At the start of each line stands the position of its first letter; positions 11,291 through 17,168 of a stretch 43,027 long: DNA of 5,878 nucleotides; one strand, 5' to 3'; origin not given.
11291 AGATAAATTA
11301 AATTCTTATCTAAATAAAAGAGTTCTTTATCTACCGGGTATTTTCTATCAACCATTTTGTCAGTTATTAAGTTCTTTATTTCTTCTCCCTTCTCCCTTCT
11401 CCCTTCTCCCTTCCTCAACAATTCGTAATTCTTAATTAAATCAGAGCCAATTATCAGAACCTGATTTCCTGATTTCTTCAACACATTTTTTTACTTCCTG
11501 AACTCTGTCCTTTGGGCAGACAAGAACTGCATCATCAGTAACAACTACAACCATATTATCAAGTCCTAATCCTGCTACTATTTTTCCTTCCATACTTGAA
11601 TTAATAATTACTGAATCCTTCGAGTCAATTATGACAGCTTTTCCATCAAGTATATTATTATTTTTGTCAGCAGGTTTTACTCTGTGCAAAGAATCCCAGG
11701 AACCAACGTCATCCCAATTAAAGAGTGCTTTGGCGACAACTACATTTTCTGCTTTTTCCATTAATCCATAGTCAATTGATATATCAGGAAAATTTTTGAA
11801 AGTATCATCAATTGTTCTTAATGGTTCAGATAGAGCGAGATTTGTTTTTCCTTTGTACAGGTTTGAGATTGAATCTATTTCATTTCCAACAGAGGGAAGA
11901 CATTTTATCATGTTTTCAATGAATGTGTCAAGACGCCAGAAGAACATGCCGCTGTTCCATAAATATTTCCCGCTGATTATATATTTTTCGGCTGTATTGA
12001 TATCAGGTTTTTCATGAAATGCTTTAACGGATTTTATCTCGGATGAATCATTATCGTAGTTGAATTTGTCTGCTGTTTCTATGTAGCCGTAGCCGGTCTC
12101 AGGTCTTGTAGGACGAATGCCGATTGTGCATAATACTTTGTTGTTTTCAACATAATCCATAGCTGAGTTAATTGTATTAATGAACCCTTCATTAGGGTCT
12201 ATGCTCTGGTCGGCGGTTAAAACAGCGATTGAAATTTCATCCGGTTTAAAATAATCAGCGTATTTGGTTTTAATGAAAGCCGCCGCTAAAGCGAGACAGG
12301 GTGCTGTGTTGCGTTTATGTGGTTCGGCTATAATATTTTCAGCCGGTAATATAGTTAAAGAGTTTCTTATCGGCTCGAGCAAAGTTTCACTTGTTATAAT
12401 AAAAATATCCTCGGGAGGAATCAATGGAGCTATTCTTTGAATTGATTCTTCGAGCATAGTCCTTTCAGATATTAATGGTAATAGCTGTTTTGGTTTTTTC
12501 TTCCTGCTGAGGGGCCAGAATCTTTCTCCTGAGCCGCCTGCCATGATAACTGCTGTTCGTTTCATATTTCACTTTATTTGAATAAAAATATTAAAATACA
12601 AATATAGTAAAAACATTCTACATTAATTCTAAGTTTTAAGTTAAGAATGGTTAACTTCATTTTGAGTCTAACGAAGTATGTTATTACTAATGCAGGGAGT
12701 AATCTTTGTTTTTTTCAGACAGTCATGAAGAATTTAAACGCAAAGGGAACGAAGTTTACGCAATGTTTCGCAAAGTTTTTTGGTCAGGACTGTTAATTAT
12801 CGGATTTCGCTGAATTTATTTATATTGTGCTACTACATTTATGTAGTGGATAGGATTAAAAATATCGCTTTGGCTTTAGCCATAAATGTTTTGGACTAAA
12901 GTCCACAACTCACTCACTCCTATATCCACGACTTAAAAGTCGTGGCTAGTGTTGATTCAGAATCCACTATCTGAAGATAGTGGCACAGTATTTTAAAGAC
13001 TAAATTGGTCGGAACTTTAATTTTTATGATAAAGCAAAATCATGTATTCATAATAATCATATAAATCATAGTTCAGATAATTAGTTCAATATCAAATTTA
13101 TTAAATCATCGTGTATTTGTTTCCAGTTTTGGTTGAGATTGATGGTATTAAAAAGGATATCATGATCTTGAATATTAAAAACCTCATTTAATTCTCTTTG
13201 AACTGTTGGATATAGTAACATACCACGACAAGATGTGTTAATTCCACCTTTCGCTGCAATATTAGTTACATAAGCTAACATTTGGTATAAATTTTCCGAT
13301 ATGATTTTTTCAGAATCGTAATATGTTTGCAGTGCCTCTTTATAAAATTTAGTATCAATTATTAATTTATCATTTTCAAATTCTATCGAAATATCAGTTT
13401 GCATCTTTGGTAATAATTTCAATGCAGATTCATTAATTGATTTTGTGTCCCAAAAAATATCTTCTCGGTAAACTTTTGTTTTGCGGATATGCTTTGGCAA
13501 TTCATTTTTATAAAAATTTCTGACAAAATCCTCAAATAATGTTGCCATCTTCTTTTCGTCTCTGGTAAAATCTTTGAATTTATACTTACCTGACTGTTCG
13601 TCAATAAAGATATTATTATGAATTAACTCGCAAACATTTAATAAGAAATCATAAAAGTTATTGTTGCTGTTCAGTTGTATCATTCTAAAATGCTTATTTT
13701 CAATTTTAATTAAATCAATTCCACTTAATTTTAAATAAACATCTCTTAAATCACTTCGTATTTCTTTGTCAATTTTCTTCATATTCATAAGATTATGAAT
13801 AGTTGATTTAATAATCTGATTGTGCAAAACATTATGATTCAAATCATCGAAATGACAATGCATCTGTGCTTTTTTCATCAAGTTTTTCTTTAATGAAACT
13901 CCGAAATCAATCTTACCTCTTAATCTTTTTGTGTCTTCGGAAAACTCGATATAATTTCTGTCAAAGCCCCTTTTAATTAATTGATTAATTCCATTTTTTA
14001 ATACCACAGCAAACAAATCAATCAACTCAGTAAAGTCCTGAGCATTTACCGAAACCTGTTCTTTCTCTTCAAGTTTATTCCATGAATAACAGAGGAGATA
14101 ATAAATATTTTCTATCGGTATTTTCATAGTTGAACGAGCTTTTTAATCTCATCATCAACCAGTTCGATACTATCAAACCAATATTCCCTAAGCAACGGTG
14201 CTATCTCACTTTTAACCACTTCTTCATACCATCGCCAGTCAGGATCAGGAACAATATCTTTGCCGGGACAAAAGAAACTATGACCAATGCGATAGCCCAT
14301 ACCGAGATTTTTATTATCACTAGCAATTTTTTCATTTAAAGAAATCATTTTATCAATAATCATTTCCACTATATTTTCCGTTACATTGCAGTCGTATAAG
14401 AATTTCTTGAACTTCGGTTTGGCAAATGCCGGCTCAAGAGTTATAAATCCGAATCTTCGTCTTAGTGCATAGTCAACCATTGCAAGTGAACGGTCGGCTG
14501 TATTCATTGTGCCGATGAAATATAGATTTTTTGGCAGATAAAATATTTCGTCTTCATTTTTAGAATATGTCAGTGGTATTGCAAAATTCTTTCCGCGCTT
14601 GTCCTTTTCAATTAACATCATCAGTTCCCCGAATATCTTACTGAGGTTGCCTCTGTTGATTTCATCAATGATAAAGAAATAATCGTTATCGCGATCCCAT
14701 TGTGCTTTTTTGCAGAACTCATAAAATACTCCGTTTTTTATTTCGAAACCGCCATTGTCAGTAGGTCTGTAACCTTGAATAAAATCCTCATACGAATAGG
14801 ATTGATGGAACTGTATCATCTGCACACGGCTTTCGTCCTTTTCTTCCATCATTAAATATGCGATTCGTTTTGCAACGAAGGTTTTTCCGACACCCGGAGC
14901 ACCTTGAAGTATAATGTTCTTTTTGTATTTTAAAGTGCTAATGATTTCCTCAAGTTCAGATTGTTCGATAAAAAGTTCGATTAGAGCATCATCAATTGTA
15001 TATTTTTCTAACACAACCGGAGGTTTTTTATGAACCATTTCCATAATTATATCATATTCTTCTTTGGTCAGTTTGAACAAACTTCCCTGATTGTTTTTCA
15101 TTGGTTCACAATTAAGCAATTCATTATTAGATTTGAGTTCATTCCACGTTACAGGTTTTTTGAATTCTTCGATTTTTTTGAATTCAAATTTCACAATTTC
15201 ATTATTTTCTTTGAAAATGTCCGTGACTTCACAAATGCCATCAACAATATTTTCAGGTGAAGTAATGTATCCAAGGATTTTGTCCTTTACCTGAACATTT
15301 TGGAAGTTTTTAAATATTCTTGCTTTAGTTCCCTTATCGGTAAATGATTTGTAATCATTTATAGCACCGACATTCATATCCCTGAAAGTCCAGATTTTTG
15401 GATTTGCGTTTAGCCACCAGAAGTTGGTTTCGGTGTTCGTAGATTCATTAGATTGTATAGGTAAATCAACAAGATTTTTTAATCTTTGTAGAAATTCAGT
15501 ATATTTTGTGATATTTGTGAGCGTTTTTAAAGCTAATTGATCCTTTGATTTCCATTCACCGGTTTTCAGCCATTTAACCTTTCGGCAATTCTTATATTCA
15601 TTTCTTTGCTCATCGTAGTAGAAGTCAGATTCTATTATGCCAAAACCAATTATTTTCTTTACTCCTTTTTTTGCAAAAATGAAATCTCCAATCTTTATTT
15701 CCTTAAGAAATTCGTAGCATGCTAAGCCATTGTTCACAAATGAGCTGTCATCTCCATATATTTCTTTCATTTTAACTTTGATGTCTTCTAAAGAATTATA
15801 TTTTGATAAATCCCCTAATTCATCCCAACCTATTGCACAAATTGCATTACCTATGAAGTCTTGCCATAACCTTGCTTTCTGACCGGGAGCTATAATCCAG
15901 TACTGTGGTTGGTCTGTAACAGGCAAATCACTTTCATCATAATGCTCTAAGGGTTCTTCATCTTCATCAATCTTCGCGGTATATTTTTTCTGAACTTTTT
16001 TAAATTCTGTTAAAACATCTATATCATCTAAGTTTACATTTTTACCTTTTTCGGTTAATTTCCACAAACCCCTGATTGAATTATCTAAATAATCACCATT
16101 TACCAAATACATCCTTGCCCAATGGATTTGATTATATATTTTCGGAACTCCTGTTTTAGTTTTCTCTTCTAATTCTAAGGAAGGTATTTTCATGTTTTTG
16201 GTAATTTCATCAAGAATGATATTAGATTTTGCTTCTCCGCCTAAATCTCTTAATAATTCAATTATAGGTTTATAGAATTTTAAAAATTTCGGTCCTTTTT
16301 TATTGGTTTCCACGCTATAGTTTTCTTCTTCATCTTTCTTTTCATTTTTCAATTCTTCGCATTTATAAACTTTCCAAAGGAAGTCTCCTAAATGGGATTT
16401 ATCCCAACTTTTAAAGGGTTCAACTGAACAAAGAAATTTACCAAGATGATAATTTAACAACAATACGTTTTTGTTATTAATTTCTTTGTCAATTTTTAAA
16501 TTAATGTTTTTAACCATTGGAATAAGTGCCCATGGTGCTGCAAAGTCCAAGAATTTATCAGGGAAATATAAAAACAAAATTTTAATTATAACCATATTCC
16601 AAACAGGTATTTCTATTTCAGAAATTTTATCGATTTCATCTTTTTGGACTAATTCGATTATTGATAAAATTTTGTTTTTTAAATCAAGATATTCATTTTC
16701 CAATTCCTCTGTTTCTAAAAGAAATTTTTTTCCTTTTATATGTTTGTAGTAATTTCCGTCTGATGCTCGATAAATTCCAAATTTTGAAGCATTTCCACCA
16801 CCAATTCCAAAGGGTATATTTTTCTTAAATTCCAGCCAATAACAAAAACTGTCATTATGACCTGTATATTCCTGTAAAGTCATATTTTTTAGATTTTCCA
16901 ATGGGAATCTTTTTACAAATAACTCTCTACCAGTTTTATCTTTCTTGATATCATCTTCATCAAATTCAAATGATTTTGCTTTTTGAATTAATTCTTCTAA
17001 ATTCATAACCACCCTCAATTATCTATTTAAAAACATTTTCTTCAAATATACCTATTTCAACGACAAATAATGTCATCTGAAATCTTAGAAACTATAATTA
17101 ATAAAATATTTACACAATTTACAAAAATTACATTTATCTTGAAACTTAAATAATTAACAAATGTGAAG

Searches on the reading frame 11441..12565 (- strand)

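Call 88: search_protein_families(library=pfam, max_evalue=0.0001, proteins=[window:11441-12565:-])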
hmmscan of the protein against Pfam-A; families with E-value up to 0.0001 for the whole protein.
window:11441-12565:- (374 aa): 3 families
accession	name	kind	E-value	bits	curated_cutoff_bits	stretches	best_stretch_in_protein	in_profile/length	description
PF00483.29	NTP_transferase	-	2.3e-39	135.9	21.2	1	5-301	2-243/245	Nucleotidyl transferase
PF22640.1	ManC_GMP_beta-helix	-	4.3e-13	49.4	27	1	308-364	1-54/55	MannoseP isomerase/GMP-like beta-helix domain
PF12804.13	NTP_transf_3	-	1.8e-06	28.7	27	1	5-99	1-82/160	MobA-like NTP transferase domain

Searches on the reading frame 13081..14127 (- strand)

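Call 88: search_protein_families(library=pfam, max_evalue=0.0001, proteins=[window:13081-14127:-])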
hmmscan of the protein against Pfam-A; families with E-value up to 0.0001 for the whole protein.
window:13081-14127:- (348 aa): 1 family
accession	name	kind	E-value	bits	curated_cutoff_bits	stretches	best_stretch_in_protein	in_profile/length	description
PF10117.15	McrBC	-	5.8e-32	111.3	23.9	1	10-307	36-318/318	McrBC 5-methylcytosine restriction system component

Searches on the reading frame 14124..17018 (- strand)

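Call 88: search_protein_families(library=pfam, max_evalue=0.0001, proteins=[window:14124-17018:-])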
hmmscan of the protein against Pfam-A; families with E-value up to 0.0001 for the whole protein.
window:14124-17018:- (964 aa): 4 families
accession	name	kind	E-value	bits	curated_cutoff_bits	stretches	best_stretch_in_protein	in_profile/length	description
PF07728.20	AAA_5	-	1.9e-25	90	22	1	701-856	1-139/139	AAA domain (dynein-related subfamily)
PF14338.12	Mrr_N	-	1.1e-16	61.2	29.5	1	247-328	3-84/87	Mrr N-terminal domain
PF01878.24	EVE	-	2e-09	38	23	1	532-661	1-145/145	EVE domain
PF20720.3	nSTAND3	-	5.9e-07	29.7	27.2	1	683-729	1-47/155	Novel STAND NTPase 3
